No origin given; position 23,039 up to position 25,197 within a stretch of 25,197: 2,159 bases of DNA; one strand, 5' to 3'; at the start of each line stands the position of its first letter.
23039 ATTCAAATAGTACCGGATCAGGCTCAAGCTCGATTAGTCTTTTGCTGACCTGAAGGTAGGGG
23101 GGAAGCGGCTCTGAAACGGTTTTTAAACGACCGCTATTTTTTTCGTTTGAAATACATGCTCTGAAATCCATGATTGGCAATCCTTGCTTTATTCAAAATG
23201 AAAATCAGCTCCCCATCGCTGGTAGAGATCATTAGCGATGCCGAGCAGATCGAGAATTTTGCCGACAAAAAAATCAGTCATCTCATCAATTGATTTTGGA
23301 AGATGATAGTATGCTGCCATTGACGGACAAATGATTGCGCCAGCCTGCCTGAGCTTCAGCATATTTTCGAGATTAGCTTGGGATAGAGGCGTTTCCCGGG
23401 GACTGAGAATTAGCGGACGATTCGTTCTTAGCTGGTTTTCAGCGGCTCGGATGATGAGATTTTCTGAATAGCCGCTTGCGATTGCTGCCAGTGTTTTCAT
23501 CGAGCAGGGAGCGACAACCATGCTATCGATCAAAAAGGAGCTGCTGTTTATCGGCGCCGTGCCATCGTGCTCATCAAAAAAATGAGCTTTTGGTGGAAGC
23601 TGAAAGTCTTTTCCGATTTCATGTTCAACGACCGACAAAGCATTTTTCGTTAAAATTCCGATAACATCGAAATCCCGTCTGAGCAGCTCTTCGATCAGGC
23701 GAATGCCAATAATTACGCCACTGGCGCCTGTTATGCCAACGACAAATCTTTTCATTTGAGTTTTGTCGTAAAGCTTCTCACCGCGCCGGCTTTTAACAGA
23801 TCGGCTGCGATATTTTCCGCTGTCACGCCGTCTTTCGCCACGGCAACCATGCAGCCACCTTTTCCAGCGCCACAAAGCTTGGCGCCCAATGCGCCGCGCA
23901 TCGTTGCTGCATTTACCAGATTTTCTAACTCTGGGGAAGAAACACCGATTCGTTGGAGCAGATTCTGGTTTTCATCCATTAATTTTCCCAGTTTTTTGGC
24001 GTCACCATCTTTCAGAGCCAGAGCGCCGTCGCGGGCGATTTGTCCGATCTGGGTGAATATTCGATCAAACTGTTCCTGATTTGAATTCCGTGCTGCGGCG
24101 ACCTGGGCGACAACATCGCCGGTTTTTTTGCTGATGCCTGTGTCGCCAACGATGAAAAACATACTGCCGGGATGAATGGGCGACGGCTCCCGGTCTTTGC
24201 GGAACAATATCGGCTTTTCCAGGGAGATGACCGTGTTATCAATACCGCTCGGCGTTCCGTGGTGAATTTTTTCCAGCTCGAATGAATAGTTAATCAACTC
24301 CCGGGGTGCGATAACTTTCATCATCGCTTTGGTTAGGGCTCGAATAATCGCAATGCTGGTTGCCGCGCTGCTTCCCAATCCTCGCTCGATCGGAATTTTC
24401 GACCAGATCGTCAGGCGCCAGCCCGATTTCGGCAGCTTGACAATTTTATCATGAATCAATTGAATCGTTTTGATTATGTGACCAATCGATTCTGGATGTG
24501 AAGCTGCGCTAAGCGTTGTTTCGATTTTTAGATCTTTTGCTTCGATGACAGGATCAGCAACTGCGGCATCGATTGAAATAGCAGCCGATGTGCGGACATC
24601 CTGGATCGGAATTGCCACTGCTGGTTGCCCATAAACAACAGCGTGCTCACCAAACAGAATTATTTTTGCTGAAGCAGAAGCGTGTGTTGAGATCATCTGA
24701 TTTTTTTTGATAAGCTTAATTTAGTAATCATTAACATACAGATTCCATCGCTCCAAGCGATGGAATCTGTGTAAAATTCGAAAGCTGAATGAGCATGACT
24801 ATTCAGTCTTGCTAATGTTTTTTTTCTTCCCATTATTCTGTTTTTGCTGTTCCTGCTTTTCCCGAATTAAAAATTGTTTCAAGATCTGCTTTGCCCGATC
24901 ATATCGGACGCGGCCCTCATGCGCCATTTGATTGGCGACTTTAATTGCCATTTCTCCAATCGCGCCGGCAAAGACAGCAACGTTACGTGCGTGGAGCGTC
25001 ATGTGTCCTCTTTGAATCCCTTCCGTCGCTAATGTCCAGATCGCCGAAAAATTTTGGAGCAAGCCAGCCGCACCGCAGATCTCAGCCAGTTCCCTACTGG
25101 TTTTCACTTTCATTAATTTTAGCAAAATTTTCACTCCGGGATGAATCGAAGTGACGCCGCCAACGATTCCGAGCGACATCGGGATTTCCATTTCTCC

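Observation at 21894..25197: Archaeal-type (anhydromevalonate) mevalonate pathway operon in a bacterium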

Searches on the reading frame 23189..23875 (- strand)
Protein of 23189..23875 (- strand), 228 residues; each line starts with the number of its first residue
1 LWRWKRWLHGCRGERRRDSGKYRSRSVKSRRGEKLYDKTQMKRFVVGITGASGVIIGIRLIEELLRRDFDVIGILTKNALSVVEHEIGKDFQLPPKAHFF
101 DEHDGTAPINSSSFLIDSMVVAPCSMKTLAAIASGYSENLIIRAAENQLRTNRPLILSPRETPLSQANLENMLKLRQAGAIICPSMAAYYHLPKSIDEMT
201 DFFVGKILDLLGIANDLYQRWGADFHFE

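Call 5: search_protein_families(library=pfam, proteins=[window:23189-23875:-])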
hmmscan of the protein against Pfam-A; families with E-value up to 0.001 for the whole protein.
window:23189-23875:- (228 aa): 1 family
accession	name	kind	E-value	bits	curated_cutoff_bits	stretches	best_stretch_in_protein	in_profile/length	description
PF02441.25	Flavoprotein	-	2.9e-43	147.7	22.7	1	42-211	1-162/162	Flavoprotein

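Call 6: search_protein_families(library=ncbifam, proteins=[window:23189-23875:-])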
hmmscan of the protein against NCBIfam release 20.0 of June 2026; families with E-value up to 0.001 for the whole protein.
window:23189-23875:- (228 aa): 7 families
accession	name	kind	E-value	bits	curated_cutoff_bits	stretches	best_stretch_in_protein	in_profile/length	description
TIGR00421.1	ubiX_pad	subfamily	1.3e-58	197.8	108.9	1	43-221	1-181/181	UbiX family flavin prenyltransferase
NF004685.0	PRK06029.1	subfamily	4.3e-58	196.5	188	1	41-222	1-185/187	UbiX family flavin prenyltransferase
NF041206.1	VdcB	exception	2e-53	180.8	290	1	43-222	1-183/184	non-oxidative hydroxyarylic acid decarboxylases subunit B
NF041218.1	BagM_FevK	exception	5.9e-44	150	420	1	43-222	2-184/215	bagremycin/ferroverdin biosynthesis UbiX family decarboxylase BagM/FevK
NF006161.0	PRK08305.1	equivalog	1.5e-07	31.2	156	1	114-174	83-143/196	dipicolinate synthase subunit B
TIGR02852.1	spore_dpaB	equivalog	5.2e-07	29.2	229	1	114-174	78-138/187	dipicolinate synthase subunit B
TIGR00521.1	coaBC_dfp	equivalog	2.3e-06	26.9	219.7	1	41-183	3-147/392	bifunctional phosphopantothenoylcysteine decarboxylase/phosphopantothenate--cysteine ligase CoaBC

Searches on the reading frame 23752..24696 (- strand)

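Call 5: search_protein_families(library=pfam, proteins=[window:23752-24696:-])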
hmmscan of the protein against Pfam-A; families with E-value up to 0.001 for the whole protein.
window:23752-24696:- (314 aa): 2 families
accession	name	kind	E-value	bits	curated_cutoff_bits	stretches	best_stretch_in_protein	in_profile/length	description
PF08544.19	GHMP_kinases_C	-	2.1e-15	57.3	21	1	227-304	4-83/85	GHMP kinases C terminal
PF00288.32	GHMP_kinases_N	-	5.8e-15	55.7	22.3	1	74-159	3-84/87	GHMP kinases N terminal domain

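Call 6: search_protein_families(library=ncbifam, proteins=[window:23752-24696:-])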
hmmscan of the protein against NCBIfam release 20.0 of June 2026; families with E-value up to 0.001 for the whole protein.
window:23752-24696:- (314 aa): 15 families
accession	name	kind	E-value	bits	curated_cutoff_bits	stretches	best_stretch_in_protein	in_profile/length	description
TIGR00549.1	mevalon_kin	equivalog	1.7e-78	263.9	163.05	1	8-285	1-275/276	mevalonate kinase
NF003036.0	PRK03926.1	equivalog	1.4e-60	204.9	403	1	5-306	3-285/302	mevalonate kinase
NF003006.0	PRK03817.1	equivalog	9.2e-19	67.6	443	2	226-302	251-327/352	galactokinase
TIGR00131.1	gal_kin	equivalog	8.1e-16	57.9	226.65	1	225-291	286-354/388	galactokinase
NF003705.0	PRK05322.1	equivalog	2.2e-13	49.7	385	1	224-290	284-352/388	galactokinase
TIGR00191.1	thrB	equivalog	1.1e-11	44.1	168.25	1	75-145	64-132/304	homoserine kinase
NF001816.0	PRK00555.1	equivalog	3e-11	42.9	509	1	219-303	255-339/363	galactokinase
NF009948.0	PRK13412.1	equivalog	5.7e-11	40.8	721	1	186-298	833-946/974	bifunctional fucokinase/fucose-1-phosphate guanylyltransferase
NF002288.1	PRK01212.1-4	equivalog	6.8e-11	41.7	194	1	87-302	73-280/303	homoserine kinase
NF003472.0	PRK05101.1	equivalog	6.2e-10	38.5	499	1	223-291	277-348/382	galactokinase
TIGR01220.1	Pmev_kin_Gr_pos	equivalog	9.6e-09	34.8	165.7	1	176-300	213-342/358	phosphomevalonate kinase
NF040957.1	Arch_PMK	equivalog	1.7e-07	31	500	1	6-289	2-289/316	phosphomevalonate kinase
NF049969.1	GlMnHpPKinHddA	equivalog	1.9e-07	30.8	600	0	221-296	236-312/338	D-glycero-D-manno-heptose 7-phosphate kinase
TIGR01920.1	Shik_kin_archae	equivalog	3.5e-07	29.8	126.85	1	38-135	17-112/266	shikimate kinase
NF002870.0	PRK03188.1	equivalog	4.1e-07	29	286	1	225-309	212-292/310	4-(cytidine 5'-diphospho)-2-C-methyl-D-erythritol kinase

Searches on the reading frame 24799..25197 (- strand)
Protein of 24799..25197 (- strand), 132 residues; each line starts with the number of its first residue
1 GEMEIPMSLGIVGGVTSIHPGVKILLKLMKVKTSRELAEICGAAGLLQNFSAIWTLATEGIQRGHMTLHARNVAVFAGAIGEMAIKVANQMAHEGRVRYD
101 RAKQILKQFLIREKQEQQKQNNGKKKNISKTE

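Call 5: search_protein_families(library=pfam, proteins=[window:24799-25197:-])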
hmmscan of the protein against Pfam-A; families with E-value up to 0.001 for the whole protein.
window:24799-25197:- (132 aa): 1 family
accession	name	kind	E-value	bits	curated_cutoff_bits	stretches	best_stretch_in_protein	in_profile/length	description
PF00368.23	HMG-CoA_red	-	1.1e-19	71.2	27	1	1-70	296-368/368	Hydroxymethylglutaryl-coenzyme A reductase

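Call 6: search_protein_families(library=ncbifam, proteins=[window:24799-25197:-])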
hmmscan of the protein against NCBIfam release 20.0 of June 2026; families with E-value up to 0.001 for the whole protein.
window:24799-25197:- (132 aa): 1 family
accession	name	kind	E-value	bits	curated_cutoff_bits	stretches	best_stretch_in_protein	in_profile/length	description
TIGR00532.1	HMG_CoA_R_NAD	equivalog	2.1e-22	79.9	259.95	1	1-70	326-395/395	hydroxymethylglutaryl-CoA reductase, degradative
